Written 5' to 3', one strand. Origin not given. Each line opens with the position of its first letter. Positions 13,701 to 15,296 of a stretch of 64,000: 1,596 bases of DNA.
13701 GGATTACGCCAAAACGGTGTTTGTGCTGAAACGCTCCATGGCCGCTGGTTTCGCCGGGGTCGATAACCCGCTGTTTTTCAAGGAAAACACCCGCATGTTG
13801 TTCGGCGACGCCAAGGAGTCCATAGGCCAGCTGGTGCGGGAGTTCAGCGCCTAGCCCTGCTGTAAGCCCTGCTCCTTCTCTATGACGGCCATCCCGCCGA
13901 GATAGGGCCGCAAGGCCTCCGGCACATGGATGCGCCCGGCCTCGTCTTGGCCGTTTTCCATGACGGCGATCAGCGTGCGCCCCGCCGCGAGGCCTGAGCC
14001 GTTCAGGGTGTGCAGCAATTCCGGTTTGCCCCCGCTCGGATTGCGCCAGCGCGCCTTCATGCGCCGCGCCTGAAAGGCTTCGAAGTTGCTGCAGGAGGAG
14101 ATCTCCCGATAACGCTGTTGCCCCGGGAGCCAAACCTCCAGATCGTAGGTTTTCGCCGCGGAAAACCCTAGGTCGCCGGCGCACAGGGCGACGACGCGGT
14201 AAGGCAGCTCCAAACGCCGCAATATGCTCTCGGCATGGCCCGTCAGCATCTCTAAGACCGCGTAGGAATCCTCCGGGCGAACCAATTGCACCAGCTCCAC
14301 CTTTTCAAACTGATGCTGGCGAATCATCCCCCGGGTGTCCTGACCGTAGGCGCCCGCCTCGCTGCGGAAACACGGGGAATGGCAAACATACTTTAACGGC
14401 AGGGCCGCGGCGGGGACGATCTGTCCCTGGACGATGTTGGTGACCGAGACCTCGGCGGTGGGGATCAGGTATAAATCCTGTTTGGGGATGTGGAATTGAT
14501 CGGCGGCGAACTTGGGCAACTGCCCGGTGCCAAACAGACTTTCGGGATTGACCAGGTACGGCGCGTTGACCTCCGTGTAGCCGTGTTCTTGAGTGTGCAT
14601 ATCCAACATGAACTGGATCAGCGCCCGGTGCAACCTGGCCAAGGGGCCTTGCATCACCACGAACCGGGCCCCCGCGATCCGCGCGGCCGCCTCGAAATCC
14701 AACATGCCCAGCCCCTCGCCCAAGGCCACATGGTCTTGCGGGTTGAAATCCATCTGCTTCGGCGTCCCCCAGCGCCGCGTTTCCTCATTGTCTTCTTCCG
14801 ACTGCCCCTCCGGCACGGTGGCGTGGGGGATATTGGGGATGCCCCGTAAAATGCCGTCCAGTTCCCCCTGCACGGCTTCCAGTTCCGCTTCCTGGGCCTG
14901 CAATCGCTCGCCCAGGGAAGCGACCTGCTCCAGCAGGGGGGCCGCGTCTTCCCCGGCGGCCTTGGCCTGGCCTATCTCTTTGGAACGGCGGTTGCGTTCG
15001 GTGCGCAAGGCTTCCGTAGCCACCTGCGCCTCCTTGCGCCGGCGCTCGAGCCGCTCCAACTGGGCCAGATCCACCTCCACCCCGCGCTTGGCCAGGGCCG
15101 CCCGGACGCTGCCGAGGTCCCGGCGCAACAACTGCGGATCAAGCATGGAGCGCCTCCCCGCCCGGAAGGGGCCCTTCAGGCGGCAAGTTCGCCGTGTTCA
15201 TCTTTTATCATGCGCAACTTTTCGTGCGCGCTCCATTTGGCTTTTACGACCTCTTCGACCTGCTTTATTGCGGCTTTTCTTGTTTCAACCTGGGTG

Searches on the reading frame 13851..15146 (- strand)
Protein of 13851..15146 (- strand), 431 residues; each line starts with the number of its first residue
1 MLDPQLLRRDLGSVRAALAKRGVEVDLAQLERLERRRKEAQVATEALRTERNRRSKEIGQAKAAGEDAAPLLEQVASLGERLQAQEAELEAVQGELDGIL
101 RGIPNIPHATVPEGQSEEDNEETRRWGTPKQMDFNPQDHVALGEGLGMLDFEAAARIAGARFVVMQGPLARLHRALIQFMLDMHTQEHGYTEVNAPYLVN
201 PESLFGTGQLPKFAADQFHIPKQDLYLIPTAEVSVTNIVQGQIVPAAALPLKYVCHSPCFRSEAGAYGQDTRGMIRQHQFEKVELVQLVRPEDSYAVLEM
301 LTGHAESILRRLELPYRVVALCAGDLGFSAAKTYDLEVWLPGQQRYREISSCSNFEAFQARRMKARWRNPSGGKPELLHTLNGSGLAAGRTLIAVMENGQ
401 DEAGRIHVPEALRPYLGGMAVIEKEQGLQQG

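Call 42: find_encoding_contigs(protein=window:13851-15146:-, flank=8000, max_places=6)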
Protein window:13851-15146:- (431 aa): no gene with exactly this product is on record in the collection.
